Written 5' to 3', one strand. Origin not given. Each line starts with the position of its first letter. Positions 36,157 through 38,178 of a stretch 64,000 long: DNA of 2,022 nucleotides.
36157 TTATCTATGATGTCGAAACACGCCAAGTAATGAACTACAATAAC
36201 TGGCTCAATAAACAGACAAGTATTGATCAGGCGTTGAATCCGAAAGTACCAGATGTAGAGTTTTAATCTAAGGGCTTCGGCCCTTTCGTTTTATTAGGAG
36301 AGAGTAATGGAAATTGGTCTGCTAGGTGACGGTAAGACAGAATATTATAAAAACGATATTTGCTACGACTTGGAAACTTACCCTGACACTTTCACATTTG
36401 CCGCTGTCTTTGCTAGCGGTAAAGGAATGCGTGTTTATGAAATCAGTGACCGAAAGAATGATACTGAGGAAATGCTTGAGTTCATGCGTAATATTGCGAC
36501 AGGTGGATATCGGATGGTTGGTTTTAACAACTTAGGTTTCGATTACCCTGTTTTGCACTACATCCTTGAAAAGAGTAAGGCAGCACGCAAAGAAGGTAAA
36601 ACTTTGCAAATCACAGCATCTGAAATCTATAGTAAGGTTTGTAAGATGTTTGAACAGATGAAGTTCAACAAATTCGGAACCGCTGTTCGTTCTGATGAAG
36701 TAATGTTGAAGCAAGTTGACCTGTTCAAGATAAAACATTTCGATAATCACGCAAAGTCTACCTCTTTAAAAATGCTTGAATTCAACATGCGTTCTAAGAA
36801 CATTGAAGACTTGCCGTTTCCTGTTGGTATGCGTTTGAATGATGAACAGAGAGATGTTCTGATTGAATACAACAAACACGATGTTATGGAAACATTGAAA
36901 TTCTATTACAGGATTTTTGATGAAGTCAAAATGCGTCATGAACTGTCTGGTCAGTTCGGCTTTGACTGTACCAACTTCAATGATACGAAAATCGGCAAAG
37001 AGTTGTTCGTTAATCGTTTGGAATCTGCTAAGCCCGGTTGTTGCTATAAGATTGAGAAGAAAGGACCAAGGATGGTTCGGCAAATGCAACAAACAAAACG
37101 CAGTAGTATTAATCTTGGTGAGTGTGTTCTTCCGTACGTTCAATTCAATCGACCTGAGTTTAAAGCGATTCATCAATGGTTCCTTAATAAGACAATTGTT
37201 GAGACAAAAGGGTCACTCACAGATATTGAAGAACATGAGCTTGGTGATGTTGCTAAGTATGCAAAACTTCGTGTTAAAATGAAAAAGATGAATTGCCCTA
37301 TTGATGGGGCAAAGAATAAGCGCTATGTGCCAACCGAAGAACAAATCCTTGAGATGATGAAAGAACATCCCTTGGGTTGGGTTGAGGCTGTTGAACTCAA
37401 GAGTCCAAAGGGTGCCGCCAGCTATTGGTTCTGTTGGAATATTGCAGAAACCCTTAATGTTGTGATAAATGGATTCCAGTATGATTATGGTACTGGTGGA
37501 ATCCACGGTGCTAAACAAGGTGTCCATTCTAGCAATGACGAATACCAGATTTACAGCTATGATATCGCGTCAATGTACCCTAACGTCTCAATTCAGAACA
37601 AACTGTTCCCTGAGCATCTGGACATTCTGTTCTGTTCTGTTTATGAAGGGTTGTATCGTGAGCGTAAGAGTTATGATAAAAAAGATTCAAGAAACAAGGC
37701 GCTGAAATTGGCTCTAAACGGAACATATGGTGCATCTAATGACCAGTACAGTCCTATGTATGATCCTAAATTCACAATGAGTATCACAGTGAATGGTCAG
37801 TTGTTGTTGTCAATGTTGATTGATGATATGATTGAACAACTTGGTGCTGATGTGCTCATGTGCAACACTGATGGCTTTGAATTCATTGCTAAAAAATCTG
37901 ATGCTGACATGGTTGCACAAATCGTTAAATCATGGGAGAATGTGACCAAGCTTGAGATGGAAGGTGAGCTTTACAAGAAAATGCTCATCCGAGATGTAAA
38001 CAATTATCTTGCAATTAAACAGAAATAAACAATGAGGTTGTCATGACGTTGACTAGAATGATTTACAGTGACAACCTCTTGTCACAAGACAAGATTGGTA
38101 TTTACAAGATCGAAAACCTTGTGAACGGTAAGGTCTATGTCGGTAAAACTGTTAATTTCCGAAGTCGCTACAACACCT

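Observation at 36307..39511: Family-B DNA polymerase gene interrupted by a GIY-YIG homing endonuclease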

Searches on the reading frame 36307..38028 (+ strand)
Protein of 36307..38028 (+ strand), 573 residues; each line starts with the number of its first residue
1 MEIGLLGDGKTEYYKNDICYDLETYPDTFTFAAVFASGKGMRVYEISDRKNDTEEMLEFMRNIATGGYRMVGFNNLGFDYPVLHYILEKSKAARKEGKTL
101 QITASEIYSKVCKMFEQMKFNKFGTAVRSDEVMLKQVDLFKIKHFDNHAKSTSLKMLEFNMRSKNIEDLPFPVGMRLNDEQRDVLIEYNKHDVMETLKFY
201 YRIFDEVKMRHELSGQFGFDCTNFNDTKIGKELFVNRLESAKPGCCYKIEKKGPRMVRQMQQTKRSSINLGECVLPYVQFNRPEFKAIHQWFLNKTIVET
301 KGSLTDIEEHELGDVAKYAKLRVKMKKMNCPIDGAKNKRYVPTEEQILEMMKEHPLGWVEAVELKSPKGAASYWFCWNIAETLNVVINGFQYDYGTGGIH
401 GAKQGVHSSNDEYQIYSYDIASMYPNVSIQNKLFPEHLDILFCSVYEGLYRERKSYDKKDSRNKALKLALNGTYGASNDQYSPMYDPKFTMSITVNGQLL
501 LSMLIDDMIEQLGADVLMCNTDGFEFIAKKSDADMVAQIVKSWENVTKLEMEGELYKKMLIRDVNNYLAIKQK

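Call 3: search_protein_families(library=pfam, proteins=[window:36307-38028:+], max_evalue=0.1)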
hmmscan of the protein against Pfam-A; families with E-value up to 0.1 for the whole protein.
window:36307-38028:+ (573 aa): 3 families
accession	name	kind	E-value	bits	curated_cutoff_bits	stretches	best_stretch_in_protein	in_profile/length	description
PF10108.15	DNA_pol_B_exo2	-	5.5e-05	23.4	24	1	33-85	16-70/213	Predicted 3'-5' exonuclease related to the exonuclease domain of PolB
PF13482.12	RNase_H_2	-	0.0017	18.8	22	1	18-91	1-82/165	RNase_H superfamily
PF00136.26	DNA_pol_B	-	0.01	15.1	23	0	460-512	151-202/453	DNA polymerase family B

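Call 4: search_protein_families(library=phrogs, proteins=[window:36307-38028:+], max_evalue=0.01)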
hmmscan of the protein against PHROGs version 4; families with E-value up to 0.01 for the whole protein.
window:36307-38028:+ (573 aa): 4 families
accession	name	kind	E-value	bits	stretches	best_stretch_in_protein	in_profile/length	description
phrog_1252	-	DNA, RNA and nucleotide metabolism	4.7e-141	472.5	1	12-573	49-509/663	DNA polymerase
phrog_18505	-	DNA, RNA and nucleotide metabolism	8e-32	111.8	1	433-571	7-146/349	DNA polymerase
phrog_262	-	DNA, RNA and nucleotide metabolism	8.2e-08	31.8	1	453-533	503-591/856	DNA polymerase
phrog_1918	-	DNA, RNA and nucleotide metabolism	2.8e-05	24.4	1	453-508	29-84/382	DNA polymerase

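Call 7: search_dna_similar(query=window:36307-38028:+, collection=phages, mode=protein, max_rows=40)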
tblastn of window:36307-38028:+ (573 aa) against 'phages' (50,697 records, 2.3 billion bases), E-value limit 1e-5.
Records with a match: 961; places in all: 963; records where one place covers at least 80% of the query: 380.
Best place of each record, by identity: 60-80% 3; <60% 958.
By first word of the organism name: Enterococcus 127; Rheinheimera 115; Pseudomonas 98; Vibrio 90; Klebsiella 77; Escherichia 56; uncultured 41; Leuconostoc 39; Rhodobacter 30; Flavobacterium 29; and 61 more.
By host as written in the record: - 126; Rheinheimera sp. BAL341 115; Klebsiella pneumoniae 46; Enterococcus faecalis 39; Pseudomonas aeruginosa 31; Rhodobacter capsulatus YW1 30; Escherichia coli 23; Stenotrophomonas maltophilia 14; and 268 more.
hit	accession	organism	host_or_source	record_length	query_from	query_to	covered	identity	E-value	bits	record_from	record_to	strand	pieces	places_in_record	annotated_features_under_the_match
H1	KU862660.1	Pseudomonas phage phiPMW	Pseudomonas putida PpG1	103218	8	573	99%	68.4%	0e+0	828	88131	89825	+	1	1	putative DNA polymerase | promoter (x2)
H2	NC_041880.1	Pseudomonas phage phiPMW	Pseudomonas putida PpG1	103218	8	573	99%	68.4%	0e+0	828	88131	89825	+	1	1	DNA polymerase | promoter (x2)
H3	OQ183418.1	Pseudomonas phage vB_PpS_SYP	Pseudomonas plecoglossicida XSDHY-P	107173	7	569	98%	68.0%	0e+0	822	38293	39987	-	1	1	putative DNA polymerase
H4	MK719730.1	Rheinheimera phage vB_RspM_Barba19A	Rheinheimera sp. BAL341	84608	20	571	96%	49.2%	5e-168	535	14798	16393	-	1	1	DNA polymerase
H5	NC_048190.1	Rheinheimera phage vB_RspM_Barba19A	Rheinheimera sp. BAL341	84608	20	571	96%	49.2%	5e-168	535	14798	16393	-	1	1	DNA polymerase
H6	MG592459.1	Vibrio phage 1.084.O._10N.261.49.F5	Enterovibrio norvegicus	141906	16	570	97%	48.9%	5e-166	529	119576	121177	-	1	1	DNA-directed DNA polymerase, family B, multifunctional domain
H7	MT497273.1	Rheinheimera phage vB_RspM_barba_12-9G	Rheinheimera sp. BAL341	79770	20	571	96%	49.0%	2e-167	533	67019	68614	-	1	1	DNA polymerase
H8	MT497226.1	Rheinheimera phage vB_RspM_barba_10-8B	Rheinheimera sp. BAL341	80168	20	571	96%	49.0%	2e-167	533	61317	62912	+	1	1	DNA polymerase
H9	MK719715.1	Rheinheimera phage vB_RspM_Barba9A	Rheinheimera sp. BAL341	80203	20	571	96%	49.0%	2e-167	533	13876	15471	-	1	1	DNA polymerase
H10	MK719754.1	Rheinheimera phage vB_RspM_Barba35A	Rheinheimera sp. BAL341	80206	20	571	96%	49.0%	2e-167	533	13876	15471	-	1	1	DNA polymerase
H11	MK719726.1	Rheinheimera phage vB_RspM_Barba16S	Rheinheimera sp. BAL341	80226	20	571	96%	49.0%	2e-167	533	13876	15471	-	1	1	DNA polymerase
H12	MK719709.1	Rheinheimera phage vB_RspM_Barba5A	Rheinheimera sp. BAL341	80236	20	571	96%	49.0%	2e-167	533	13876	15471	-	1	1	DNA polymerase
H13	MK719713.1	Rheinheimera phage vB_RspM_Barba8A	Rheinheimera sp. BAL341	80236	20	571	96%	49.0%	2e-167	533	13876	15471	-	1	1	DNA polymerase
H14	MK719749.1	Rheinheimera phage vB_RspM_Barba30A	Rheinheimera sp. BAL341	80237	20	571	96%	49.0%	2e-167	533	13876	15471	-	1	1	DNA polymerase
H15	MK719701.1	Rheinheimera phage vB_RspM_Barba1A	Rheinheimera sp. BAL341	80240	20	571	96%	49.0%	2e-167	533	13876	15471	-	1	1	DNA polymerase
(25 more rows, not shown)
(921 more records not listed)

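Call 9: get_annotated_region(hit=H2, flank=4000)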
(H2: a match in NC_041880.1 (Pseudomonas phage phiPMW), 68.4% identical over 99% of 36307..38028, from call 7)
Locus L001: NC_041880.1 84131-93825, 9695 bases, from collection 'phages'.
description: Pseudomonas phage phiPMW, complete genome.
organism: Pseudomonas phage phiPMW (NCBI taxid 1815582)
taxonomy: Viruses; Duplodnaviria; Heunggongvirae; Uroviricota; Caudoviricetes; Plaisancevirus; Plaisancevirus PMW
host: Pseudomonas putida PpG1; source: -; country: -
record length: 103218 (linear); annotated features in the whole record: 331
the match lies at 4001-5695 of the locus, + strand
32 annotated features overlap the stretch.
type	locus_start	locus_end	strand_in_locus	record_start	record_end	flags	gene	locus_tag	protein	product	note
CDS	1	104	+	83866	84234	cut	-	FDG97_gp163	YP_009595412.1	hypothetical protein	PMW_gp187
CDS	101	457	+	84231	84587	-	-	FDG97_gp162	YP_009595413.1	hypothetical protein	PMW_gp188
CDS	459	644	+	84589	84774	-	-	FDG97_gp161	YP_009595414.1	hypothetical protein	PMW_gp189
CDS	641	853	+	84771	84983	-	-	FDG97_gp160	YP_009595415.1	hypothetical protein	PMW_gp190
CDS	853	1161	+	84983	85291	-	-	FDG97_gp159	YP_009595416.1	hypothetical protein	PMW_gp191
CDS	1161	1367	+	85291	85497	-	-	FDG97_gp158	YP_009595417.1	hypothetical protein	PMW_gp192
CDS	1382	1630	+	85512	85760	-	-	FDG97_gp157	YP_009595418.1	hypothetical protein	PMW_gp193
CDS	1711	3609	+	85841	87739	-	-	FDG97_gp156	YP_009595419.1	DNA primase/helicase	PMW_gp194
CDS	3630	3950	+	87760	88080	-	-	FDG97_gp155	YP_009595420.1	hypothetical protein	PMW_gp195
CDS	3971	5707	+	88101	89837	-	-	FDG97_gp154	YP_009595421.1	DNA polymerase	PMW_gp196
regulatory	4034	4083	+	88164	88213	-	-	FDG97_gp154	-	promoter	putative Sigma70 promoter element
regulatory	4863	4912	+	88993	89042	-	-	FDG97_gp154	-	promoter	putative Sigma70 promoter element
CDS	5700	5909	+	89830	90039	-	-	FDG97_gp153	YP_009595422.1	hypothetical protein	PMW_gp197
CDS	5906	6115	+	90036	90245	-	-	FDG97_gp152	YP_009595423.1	hypothetical protein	PMW_gp198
CDS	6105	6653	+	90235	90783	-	-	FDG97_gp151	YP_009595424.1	DNA polymerase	PMW_gp199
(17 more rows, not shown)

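Call 10: get_annotated_region(hit=H3, flank=4000)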
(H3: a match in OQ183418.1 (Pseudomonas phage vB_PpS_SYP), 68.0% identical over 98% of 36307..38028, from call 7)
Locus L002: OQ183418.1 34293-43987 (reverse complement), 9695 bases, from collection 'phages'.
description: Pseudomonas phage vB_PpS_SYP, complete genome.
organism: Pseudomonas phage vB_PpS_SYP (NCBI taxid 3020390)
taxonomy: Viruses; Duplodnaviria; Heunggongvirae; Uroviricota; Caudoviricetes
host: Pseudomonas plecoglossicida XSDHY-P; source: river lake; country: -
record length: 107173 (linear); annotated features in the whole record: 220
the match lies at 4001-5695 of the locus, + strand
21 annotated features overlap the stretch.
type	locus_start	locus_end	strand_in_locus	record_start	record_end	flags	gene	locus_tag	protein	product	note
CDS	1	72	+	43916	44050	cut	-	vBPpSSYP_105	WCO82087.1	hypothetical protein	-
CDS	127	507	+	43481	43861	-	-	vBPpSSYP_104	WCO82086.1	hypothetical protein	-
CDS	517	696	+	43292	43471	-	-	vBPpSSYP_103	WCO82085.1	hypothetical protein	-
CDS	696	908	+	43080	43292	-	-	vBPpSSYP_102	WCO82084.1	hypothetical protein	-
CDS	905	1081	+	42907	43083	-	-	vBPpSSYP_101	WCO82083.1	hypothetical protein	-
CDS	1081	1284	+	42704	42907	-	-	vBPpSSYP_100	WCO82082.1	hypothetical protein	-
CDS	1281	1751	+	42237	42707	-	-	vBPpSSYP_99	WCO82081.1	hypothetical protein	-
CDS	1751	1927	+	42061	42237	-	-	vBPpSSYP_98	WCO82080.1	hypothetical protein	-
CDS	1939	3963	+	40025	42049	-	-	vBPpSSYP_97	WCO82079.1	helicase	-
CDS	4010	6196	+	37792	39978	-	-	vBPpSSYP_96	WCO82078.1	putative DNA polymerase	-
CDS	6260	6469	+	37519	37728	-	-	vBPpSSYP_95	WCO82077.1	hypothetical protein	-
CDS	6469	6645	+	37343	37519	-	-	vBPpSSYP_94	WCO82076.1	hypothetical protein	-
CDS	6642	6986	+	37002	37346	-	-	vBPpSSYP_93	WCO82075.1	hypothetical protein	-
CDS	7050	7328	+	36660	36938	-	-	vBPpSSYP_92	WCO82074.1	hypothetical protein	-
CDS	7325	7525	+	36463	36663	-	-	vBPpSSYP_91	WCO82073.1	hypothetical protein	-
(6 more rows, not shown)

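Call 46: search_solved_structures(query=window:36307-38025:+, max_evalue=1)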
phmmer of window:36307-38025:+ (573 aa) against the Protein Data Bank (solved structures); distinct sequences matched with E-value up to 1: 45.
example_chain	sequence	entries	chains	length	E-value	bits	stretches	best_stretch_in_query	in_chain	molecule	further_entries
1qht_A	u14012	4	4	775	0.0035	19.4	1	460-544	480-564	PROTEIN (DNA POLYMERASE) | DNA polymerase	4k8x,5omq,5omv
8s84_A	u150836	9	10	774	0.0043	19.1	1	460-539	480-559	DNA polymerase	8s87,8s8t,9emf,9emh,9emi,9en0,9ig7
1s5j_A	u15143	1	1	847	0.0079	18.2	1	461-558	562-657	DNA polymerase I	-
2vwk_A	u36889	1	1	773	0.009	18.1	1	460-551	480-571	DNA POLYMERASE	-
1tgo_A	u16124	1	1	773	0.0091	18.1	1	460-551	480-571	PROTEIN (THERMOSTABLE B DNA POLYMERASE)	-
2xhb_A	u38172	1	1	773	0.0092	18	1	460-551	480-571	DNA POLYMERASE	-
2vwj_A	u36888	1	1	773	0.0094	18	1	460-551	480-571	DNA POLYMERASE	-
9mj5_S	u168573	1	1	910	0.01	17.8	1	460-557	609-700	DNA polymerase alpha catalytic subunit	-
5iud_A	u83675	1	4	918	0.011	17.8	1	460-557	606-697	DNA polymerase alpha catalytic subunit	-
4q5v_A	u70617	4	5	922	0.011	17.8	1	460-557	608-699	DNA polymerase alpha catalytic subunit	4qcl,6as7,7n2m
1wns_A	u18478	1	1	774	0.012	17.6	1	460-539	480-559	DNA POLYMERASE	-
4k8z_A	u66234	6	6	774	0.012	17.6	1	460-539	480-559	DNA polymerase | DNA polymerase,DNA polymerase,DNA polymerase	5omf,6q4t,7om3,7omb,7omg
1wn7_A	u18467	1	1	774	0.013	17.5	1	460-539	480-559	Family B DNA Polymerase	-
8vy3_C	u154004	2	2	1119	0.015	17.4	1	460-557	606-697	DNA polymerase alpha catalytic subunit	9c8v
5exr_C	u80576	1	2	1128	0.015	17.3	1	460-557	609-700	DNA polymerase alpha catalytic subunit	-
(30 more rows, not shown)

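Call 48: find_homologous_proteins(query=window:36307-38025:+, max_evalue=1e-20)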
Query window:36307-38025:+ (573 aa): 5865 proteins with E <= 1e-20 among 8000 candidates; the best 120 are listed.
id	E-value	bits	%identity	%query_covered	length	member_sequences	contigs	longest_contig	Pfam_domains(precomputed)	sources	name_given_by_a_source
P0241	0.0e+0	1322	100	100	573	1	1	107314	-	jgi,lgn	jgi:hypothetical protein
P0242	0.0e+0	1034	77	99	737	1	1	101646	-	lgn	-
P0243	1.6e-292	989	73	99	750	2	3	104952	-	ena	-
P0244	1.2e-290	983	72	99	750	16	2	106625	-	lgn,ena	-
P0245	3.9e-282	955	71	99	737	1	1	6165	PF10108.16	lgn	-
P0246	3.4e-281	952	71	99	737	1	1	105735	-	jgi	jgi:hypothetical protein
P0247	3.9e-281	952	71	97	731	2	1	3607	-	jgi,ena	-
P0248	9.3e-281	951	71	99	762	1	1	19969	-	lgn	-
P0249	3.7e-280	949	72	100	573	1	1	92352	-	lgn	-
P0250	1.4e-279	947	70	99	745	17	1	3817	-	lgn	-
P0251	3.2e-275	932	70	97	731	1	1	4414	-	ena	-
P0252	4.4e-273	925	70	97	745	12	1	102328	-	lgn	-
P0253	9.9e-273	924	71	100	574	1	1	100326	-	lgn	-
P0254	1.3e-272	924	68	98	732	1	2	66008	-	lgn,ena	-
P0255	1.4e-272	924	70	97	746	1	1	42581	-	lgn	-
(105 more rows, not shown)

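Call 49: find_encoding_contigs(protein=P0249, flank=4000, max_places=2)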
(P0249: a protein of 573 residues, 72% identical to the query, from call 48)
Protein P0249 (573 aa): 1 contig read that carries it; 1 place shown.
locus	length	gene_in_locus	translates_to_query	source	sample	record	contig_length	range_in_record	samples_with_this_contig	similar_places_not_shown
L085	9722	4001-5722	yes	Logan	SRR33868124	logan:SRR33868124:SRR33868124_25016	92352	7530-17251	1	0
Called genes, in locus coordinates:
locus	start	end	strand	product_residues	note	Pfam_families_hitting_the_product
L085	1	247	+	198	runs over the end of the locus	-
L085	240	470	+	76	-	-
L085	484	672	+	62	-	-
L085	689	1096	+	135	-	-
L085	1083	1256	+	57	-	-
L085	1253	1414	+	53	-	-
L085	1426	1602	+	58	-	-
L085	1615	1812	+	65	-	-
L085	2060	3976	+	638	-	PF01807:Zn_ribbon_DnaG, PF13155:Toprim_2 (weak), PF13481:AAA_25 (weak), PF03796:DnaB_C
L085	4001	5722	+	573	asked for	-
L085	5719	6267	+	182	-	-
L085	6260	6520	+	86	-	-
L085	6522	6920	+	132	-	-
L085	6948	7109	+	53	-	-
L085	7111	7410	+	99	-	-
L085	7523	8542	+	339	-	-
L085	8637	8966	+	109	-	-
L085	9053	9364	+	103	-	-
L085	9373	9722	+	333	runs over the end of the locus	-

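Call 58: search_solved_structures(query=A3, max_evalue=0.01)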
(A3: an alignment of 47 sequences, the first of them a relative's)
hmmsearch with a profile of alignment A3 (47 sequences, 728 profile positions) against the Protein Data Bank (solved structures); distinct sequences matched with E-value up to 0.01: 17.
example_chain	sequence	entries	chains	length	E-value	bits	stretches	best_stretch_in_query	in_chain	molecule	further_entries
8s84_A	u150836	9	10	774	9.2e-06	27.3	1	460-635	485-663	DNA polymerase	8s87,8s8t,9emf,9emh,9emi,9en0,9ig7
1s5j_A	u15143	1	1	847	3.4e-05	25.5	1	455-578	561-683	DNA polymerase I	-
1wns_A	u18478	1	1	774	8.4e-05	24.2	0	458-635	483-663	DNA POLYMERASE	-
4k8z_A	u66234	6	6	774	8.5e-05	24.1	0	458-635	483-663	DNA polymerase | DNA polymerase,DNA polymerase,DNA polymerase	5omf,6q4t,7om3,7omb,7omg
1wn7_A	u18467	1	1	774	8.7e-05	24.1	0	458-635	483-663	Family B DNA Polymerase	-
1qht_A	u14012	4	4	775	0.00038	22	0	458-627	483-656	PROTEIN (DNA POLYMERASE) | DNA polymerase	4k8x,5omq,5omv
5vu5_A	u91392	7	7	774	0.00048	21.7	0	460-633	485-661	DNA polymerase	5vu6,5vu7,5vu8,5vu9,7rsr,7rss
6wya_A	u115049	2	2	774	0.00049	21.6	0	458-635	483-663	DNA polymerase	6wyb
2jgu_A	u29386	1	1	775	0.0015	20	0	458-599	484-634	DNA POLYMERASE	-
6is7_A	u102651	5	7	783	0.0021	19.6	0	461-627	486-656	DNA polymerase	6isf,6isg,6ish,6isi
7rsu_A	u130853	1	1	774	0.0042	18.5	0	466-635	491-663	DNA polymerase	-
7tqw_A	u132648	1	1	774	0.0042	18.5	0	466-635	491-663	DNA polymerase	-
3a2f_A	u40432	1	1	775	0.0067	17.9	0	458-599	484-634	DNA polymerase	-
9l8u_A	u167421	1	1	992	0.0072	17.8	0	454-564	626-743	DNA polymerase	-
9l8t_A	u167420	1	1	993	0.0073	17.8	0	454-564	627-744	DNA polymerase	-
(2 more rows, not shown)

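Call 62: search_protein_families(library=pfam, proteins=[L001:5906-6112:+], max_evalue=0.01)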
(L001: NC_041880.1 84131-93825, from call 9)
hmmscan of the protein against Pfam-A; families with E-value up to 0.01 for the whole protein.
L001:5906-6112:+ (69 aa): 0 families
